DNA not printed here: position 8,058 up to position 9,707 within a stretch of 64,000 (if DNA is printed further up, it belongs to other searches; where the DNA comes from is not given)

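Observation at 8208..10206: Operon of Xis-type HTH, single-domain response regulator and PilZ-methyltransferase fusion behind a perfect sigma70 promoter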

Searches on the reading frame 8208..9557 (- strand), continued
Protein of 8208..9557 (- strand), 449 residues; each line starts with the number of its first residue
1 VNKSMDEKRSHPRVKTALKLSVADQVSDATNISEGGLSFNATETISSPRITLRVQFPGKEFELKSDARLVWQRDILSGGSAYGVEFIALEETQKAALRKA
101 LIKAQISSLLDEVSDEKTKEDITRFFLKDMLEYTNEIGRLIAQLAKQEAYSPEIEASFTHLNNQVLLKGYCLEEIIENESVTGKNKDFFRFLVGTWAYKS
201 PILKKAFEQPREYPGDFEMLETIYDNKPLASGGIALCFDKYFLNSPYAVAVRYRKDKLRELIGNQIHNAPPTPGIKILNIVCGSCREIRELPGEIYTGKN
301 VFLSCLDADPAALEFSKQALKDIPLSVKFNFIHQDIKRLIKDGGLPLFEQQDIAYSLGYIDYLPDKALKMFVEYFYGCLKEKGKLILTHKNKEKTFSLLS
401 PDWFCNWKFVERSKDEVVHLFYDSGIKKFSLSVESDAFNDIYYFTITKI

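Call 18: predict_structure(alignment_id=A1)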
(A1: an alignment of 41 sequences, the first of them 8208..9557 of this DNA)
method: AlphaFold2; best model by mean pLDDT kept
length: 449 residues; sequences in the alignment: 41
mean_pLDDT: 86.6   pTM: 0.83
mean pLDDT of the five models: 86.6, 85.6, 85.4, 83.9, 83.7
residues with pLDDT >= 90: 212; 70-90: 204; 50-70: 26; < 50: 7
segments of 3 or more residues with pLDDT < 50: 1-6
pLDDT, mean of each block of 10 residues (from residue 1): 44 73 73 87 82 79 89 87 88 88 89 92 95 91 81 91 91 88 90 84 82 70 93 90 89 92 92 90 90 90 93 93 89 90 75 93 94 95 95 66 81 95 96 90 96
secondary structure, 60 per line:
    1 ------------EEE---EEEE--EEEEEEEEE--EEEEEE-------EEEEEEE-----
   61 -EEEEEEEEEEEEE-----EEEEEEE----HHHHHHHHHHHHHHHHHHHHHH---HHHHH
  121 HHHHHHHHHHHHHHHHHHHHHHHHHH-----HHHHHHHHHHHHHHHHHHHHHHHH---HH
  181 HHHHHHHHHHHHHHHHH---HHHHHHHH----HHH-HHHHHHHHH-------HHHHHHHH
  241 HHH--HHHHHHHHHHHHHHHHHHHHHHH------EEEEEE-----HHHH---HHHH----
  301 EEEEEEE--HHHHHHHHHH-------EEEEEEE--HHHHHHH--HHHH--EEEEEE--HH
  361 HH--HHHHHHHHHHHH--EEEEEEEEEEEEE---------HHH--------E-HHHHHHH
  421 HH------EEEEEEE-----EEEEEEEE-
elements in order: E13-15 E19-22 E25-33 E36-41 E49-55 E62-74 E80-86 H91-112 H116-146 H152-175 H179-197 H201-208 H217-225 H233-243 H246-268 E275-280 H286-289 H293-296 E301-307 H310-319 E327-333 H336-342 H345-348 E351-356 H359-362 H365-376 E379-391 H414-422 E429-435 E441-448

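Call 22: fold_search(model_id=the predicted structure, library=pdb)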
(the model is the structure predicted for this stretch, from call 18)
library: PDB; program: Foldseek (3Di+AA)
matches with E <= 10: 1828; with E <= 0.001: 975
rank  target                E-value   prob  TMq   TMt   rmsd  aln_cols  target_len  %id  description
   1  3ocj                  8.0e-12  1.00  0.42  0.61  10.8       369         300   16  The crystal structure of a possilbe exported protein from Bordetella parapertussis (released 2010-10-06)
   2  8rxg                  1.9e-10  1.00  0.37  0.48  15.4       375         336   13  Crystal structure of alpha-keto C-methyl transferase SgvM bound to SAM (released 2024-07-24)
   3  8fts                  2.4e-10  1.00  0.36  0.47  16.2       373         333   14  SgvM methyltransferase with SAH and alpha-ketoleucine (released 2023-11-01)
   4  8ftr                  8.2e-10  1.00  0.36  0.48  15.7       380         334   14  SgvM methyltransferase with MTA and alpha-ketoleucine (released 2023-11-01)
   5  8rpr                  1.0e-09  1.00  0.37  0.47  15.8       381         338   15  Crystal Structure of SgvM methyltransferase in complex with alpha-ketoleucine and Zn2+ ion (released 2024-07-24)
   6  8rxf                  1.4e-09  1.00  0.37  0.48  15.1       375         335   14  Crystal structure of S-SAD phased alpha-keto C-methyl transferase SgvM bound to ketoleucine (released 2024-07-03)
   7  8ftv                  1.4e-09  1.00  0.36  0.47  16.5       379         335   14  SgvM methyltransferase triple variant (M144V/F329V/T331A) with SAH and 2-oxo-4-phenylbutanoic acid (released 2023-11-01)
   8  3mcz_A                2.1e-09  1.00  0.33  0.42  14.4       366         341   11  The Structure of an O-methyltransferase family protein from Burkholderia thailandensis. (released 2010-05-26)
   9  4qvg_A                2.8e-09  1.00  0.33  0.42  13.5       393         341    9  Crystal structure of S-adenosylmethionine-dependent methyltransferase SibL in its apo form (released 2015-05-27)
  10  5thy_A                3.1e-09  1.00  0.39  0.44  17.3       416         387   14  Crystal structure of SeMet-Substituted CurJ carbon methyltransferase (released 2016-10-19)
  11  7waq_D                5.2e-09  1.00  0.33  0.39  14.5       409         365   11  SbSOMT in complex with resveratrol (released 2022-12-21)
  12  5thy_B                5.5e-09  1.00  0.38  0.45  15.8       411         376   13  Crystal structure of SeMet-Substituted CurJ carbon methyltransferase (released 2016-10-19)
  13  4qvg_B                5.5e-09  1.00  0.34  0.43  15.2       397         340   10  Crystal structure of S-adenosylmethionine-dependent methyltransferase SibL in its apo form (released 2015-05-27)
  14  3mcz_B                7.1e-09  1.00  0.34  0.44  14.3       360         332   12  The Structure of an O-methyltransferase family protein from Burkholderia thailandensis. (released 2010-05-26)
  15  8zn0_A                9.7e-09  1.00  0.30  0.37  15.7       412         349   12  The Crystal Structure of an Atypical N-methyltransferasea PaOMT9 in P. amurense (released 2025-05-28)
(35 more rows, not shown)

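Call 28: find_encoding_contigs(protein=P0004, flank=8000, max_places=1)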
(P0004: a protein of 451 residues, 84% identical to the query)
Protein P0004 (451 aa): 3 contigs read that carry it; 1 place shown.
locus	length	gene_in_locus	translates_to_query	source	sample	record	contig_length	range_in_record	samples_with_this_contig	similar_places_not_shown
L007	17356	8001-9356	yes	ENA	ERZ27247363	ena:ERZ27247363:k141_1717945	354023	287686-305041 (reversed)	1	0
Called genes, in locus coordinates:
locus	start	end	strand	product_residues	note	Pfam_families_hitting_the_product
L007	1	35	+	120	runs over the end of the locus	PF07238:PilZ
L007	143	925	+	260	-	PF01012:ETF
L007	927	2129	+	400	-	PF00037:Fer4, PF12837:Fer4_6 (weak), PF12838:Fer4_7, PF13187:Fer4_9, PF13237:Fer4_10, PF14697:Fer4_21 (weak), PF01012:ETF, PF00766:ETF_alpha, +6 more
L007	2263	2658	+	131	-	PF07238:PilZ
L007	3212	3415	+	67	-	PF12728:HTH_17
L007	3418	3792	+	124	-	PF23198:PDE8A_N (weak), PF00072:Response_reg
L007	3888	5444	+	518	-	PF00171:Aldedh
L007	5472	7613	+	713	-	PF16927:HisKA_7TM, PF01590:GAF (faint), PF13185:GAF_2, PF13492:GAF_3, PF02518:HATPase_c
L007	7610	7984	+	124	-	PF23198:PDE8A_N, PF00072:Response_reg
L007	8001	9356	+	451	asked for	PF07238:PilZ, PF12147:Methyltransf_20 (weak), PF13649:Methyltransf_25 (weak)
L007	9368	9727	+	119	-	PF00072:Response_reg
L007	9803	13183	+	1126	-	PF02463:SMC_N, PF13175:AAA_15, PF13304:AAA_21 (weak), PF13476:AAA_23, PF24161:CCDC39 (faint), PF13304:AAA_21 (weak)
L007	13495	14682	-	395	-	PF01590:GAF (faint), PF13492:GAF_3 (weak), PF00990:GGDEF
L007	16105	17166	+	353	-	PF00154:RecA_N, PF08423:Rad51, PF21096:RecA_C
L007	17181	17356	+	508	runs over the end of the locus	PF00089:Trypsin, PF13365:Trypsin_2, PF00595:PDZ (weak), PF13180:PDZ_2, PF17820:PDZ_6 (weak), PF00595:PDZ, PF13180:PDZ_2 (weak), PF17820:PDZ_6, +1 more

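Call 29: find_encoding_contigs(protein=P0006, flank=6000, max_places=1)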
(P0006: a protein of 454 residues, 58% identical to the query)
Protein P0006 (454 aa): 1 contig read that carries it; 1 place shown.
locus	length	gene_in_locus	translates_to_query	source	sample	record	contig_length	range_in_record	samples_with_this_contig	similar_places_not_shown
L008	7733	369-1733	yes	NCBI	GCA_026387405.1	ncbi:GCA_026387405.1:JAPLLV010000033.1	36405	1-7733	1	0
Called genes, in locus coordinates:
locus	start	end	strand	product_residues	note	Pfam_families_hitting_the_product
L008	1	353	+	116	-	PF00072:Response_reg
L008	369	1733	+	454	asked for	PF07238:PilZ, PF12147:Methyltransf_20 (faint)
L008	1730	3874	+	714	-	PF16927:HisKA_7TM, PF13492:GAF_3 (weak), PF02518:HATPase_c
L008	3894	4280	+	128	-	PF00072:Response_reg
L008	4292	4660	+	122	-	-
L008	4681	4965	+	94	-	PF00550:PP-binding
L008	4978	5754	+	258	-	PF00072:Response_reg, PF23198:PDE8A_N (faint), PF00072:Response_reg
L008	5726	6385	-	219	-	PF07883:Cupin_2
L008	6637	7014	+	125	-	PF00072:Response_reg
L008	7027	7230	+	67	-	-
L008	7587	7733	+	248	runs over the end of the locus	PF23198:PDE8A_N (faint), PF00072:Response_reg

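Call 30: find_encoding_contigs(protein=P0119, flank=6000, max_places=1)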
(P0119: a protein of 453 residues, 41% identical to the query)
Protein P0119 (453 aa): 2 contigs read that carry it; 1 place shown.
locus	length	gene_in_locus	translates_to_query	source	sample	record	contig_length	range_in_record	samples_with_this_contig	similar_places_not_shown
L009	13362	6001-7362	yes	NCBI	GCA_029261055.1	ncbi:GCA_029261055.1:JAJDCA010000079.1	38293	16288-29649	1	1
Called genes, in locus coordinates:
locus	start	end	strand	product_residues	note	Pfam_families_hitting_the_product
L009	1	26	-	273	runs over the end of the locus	PF00535:Glycos_transf_2, PF10111:Glyco_tranf_2_2, PF13641:Glyco_tranf_2_3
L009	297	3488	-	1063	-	-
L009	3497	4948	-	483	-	PF12710:HAD (weak), PF01040:UbiA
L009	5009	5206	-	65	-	-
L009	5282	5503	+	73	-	PF12844:HTH_19, PF13560:HTH_31, PF01381:HTH_3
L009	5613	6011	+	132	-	PF00072:Response_reg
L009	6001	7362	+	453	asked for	PF07238:PilZ, PF12147:Methyltransf_20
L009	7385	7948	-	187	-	PF18933:PsbP_2 (weak)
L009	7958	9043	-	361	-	PF01435:Peptidase_M48, PF13428:TPR_14 (faint), PF13414:TPR_11 (faint), PF13431:TPR_17 (faint), PF13432:TPR_16 (weak), PF14559:TPR_19 (weak)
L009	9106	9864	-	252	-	-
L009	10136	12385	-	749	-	PF00324:AA_permease, PF03522:SLC12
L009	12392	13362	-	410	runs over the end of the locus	PF13173:AAA_14, PF13635:DUF4143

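Call 39: find_related_loci(query=A1, collection=genome_contigs, flank=6000)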
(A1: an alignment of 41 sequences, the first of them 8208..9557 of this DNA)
Query A1 (449 aa) in genome_contigs; peptide patterns used: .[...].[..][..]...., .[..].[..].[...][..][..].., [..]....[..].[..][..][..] (x = any residue, [..] = any of these).
131 stretches matched a pattern; 23 encode a relative of the query (tblastn E <= 1e-3); 23 distinct loci.
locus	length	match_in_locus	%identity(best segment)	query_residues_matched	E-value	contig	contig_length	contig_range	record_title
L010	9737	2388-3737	85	1-449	0e+0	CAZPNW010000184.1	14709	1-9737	MAG TPA_asm: uncultured Planctomycetales bacterium isolate binchicken_co216_53 genome assembly, contig: k141_1085275, wh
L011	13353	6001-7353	84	1-449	0e+0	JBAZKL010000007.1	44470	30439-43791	MAG: Candidatus Omnitrophota bacterium isolate SO_2017_LW4_142 scaffold_2019_c1_LW137-91_2017, whole genome shotgun sequ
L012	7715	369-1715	58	1-448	1e-179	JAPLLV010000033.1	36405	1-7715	MAG: Candidatus Omnitrophota bacterium isolate LacPavin_0920_WC90_MAG_47_10 LacPavin_0920_WC90_scaffold_963191, whole ge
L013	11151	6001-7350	52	1-448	2e-150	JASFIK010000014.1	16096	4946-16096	MAG: Candidatus Omnitrophota bacterium isolate D0608S12metaG_Bin_274 D0608S12metaG_FD_scaffold_125_c1, whole genome shot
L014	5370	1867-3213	52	1-448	1e-151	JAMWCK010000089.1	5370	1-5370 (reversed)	MAG: Candidatus Omnitrophota bacterium isolate QZM4_1.bins.76.Tibet NODE_46776_length_5370_cov_2.924852, whole genome sh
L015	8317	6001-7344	50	1-449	2e-141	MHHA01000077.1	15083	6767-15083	MAG: Omnitrophica WOR_2 bacterium RIFCSPLOWO2_12_FULL_46_30 rifcsplowo2_12_scaffold_9038, whole genome shotgun sequence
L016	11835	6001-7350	50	1-449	5e-141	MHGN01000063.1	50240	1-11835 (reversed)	MAG: Omnitrophica WOR_2 bacterium RIFCSPHIGHO2_02_FULL_45_21 rifcsphigho2_02_scaffold_676, whole genome shotgun sequence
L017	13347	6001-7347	51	1-448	8e-149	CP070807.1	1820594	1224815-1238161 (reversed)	MAG: Candidatus Omnitrophota bacterium isolate bin1292 chromosome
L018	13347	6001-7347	47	1-448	6e-130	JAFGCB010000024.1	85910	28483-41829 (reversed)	MAG: Candidatus Omnitrophota bacterium isolate Zod_Metabat.1076 k87_3945485, whole genome shotgun sequence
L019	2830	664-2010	45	1-448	2e-135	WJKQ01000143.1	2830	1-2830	MAG: Candidatus Peregrinibacteria bacterium isolate Bin_503 k141_4763228, whole genome shotgun sequence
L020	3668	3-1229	50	40-448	3e-132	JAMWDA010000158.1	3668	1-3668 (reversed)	MAG: Candidatus Omnitrophota bacterium isolate QZM4_2.bins.366.Tibet NODE_99360_length_3668_cov_0.805987, whole genome s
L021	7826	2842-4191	47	1-448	3e-122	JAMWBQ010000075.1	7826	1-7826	MAG: Candidatus Omnitrophota bacterium isolate DG_1_4.bins.113.Tibet NODE_11847_length_7826_cov_1.349006, whole genome s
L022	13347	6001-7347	41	2-449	5e-117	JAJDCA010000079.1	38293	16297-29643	MAG: Candidatus Omnitrophota bacterium isolate OFTM38 OFTM38_78, whole genome shotgun sequence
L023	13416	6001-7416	43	4-448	1e-116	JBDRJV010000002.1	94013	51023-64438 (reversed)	MAG: Candidatus Omnitrophota bacterium isolate MEGAHIT-group-1.676 k141_5302467, whole genome shotgun sequence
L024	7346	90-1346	46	29-448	4e-114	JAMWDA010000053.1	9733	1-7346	MAG: Candidatus Omnitrophota bacterium isolate QZM4_2.bins.366.Tibet NODE_28524_length_9733_cov_1.006038, whole genome s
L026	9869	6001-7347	40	2-448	5e-102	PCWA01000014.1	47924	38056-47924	MAG: Candidatus Omnitrophica bacterium CG11_big_fil_rev_8_21_14_0_20_42_13 CG11_8_21_14_0.20_scaffold_289_c, whole genom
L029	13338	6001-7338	34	7-448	8e-78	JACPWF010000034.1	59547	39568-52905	MAG: Candidatus Omnitrophota bacterium isolate NC_groundwater_804_Pr6_B-0.1um_56_12 kurt_kritikos_18_scaffold_10685, who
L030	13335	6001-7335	32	8-449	8e-68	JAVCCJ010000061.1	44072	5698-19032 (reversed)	MAG: Candidatus Zapsychrus exili isolate MAG_3300035698_1555 Ga0374944_168784, whole genome shotgun sequence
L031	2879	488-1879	32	1-448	3e-63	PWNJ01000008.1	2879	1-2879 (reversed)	MAG: candidate division CSSED10-310 bacterium isolate CSSed10_310 CS-Sed10-C142177, whole genome shotgun sequence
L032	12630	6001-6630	33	200-426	2e-28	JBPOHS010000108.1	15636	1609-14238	MAG: Pseudomonadota bacterium isolate MAG_241 c_000000380651, whole genome shotgun sequence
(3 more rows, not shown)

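Call 43: find_homologous_proteins(query=L032:5755-6708:+, max_evalue=0.001)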
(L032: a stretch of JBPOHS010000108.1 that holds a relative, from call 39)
Query L032:5755-6708:+ (317 aa): 39 proteins with E <= 0.001 among 1838 candidates.
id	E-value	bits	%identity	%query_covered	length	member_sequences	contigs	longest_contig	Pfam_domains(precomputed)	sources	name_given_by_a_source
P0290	3.3e-213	724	100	100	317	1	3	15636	PF13649.13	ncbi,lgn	-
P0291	1.4e-125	437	62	100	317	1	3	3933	PF13649.13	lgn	-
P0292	5.7e-62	228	47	76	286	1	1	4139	PF13489.13,PF13649.13,PF08241.19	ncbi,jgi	jgi:extracellular factor (EF) 3-hydroxypalmitic acid methyl ester biosynthesis protein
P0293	1.2e-53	200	41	81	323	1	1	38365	-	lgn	-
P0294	3.4e-50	189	39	83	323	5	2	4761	-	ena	-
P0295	2.4e-46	176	40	76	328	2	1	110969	PF13847.13,PF13489.13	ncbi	-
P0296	3.4e-42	163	34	93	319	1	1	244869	PF13847.13,PF13489.13,PF03848.21,PF13649.13,PF08241.19,PF08242.19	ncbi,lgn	-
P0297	3.6e-38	149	40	75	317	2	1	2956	PF13649.13,PF08242.19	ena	-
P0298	8.6e-36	142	37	76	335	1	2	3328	PF13649.13,PF12147.15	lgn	-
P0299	5.5e-35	139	35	76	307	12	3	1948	-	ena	-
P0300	9.5e-35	138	35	73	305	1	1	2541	-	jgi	-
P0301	6.2e-34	136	38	74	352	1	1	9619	PF13649.13,PF12147.15,PF08242.19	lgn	-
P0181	2.1e-31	127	37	67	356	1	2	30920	PF13847.13,PF05175.21,PF13649.13,PF08242.19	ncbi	ncbi:hypothetical protein ACFLZ2_02480 [Candidatus Margulisiibacteriota bacterium]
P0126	1.9e-27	114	34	72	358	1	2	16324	PF12147.15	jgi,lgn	jgi:hypothetical protein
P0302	1.4e-26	111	33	74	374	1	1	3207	PF13847.13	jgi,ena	-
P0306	2.7e-10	58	29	64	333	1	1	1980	-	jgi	jgi:extracellular factor (EF) 3-hydroxypalmitic acid methyl ester biosynthesis protein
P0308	1.2e-9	56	30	64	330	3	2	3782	PF13847.13,PF13489.13,PF13649.13,PF12147.15,PF08241.19,PF08242.19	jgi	jgi:extracellular factor (EF) 3-hydroxypalmitic acid methyl ester biosynthesis protein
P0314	1.5e-6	46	25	68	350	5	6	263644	PF13649.13,PF08242.19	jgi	-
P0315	2.5e-6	45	26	75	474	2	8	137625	PF13649.13,PF08242.19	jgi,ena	-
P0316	2.5e-6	45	26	74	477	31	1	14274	PF13649.13,PF08242.19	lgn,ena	-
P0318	1.5e-5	42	27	66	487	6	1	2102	PF13649.13,PF08242.19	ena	-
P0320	4.0e-5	41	24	72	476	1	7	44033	PF13847.13,PF13489.13,PF13649.13,PF08242.19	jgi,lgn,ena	jgi:extracellular factor (EF) 3-hydroxypalmitic acid methyl ester biosynthesis protein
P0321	4.7e-5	41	25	69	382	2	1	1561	PF13489.13,PF13649.13,PF08242.19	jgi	jgi:extracellular factor (EF) 3-hydroxypalmitic acid methyl ester biosynthesis protein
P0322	5.7e-5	40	24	64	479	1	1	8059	PF13847.13,PF13649.13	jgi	jgi:extracellular factor (EF) 3-hydroxypalmitic acid methyl ester biosynthesis protein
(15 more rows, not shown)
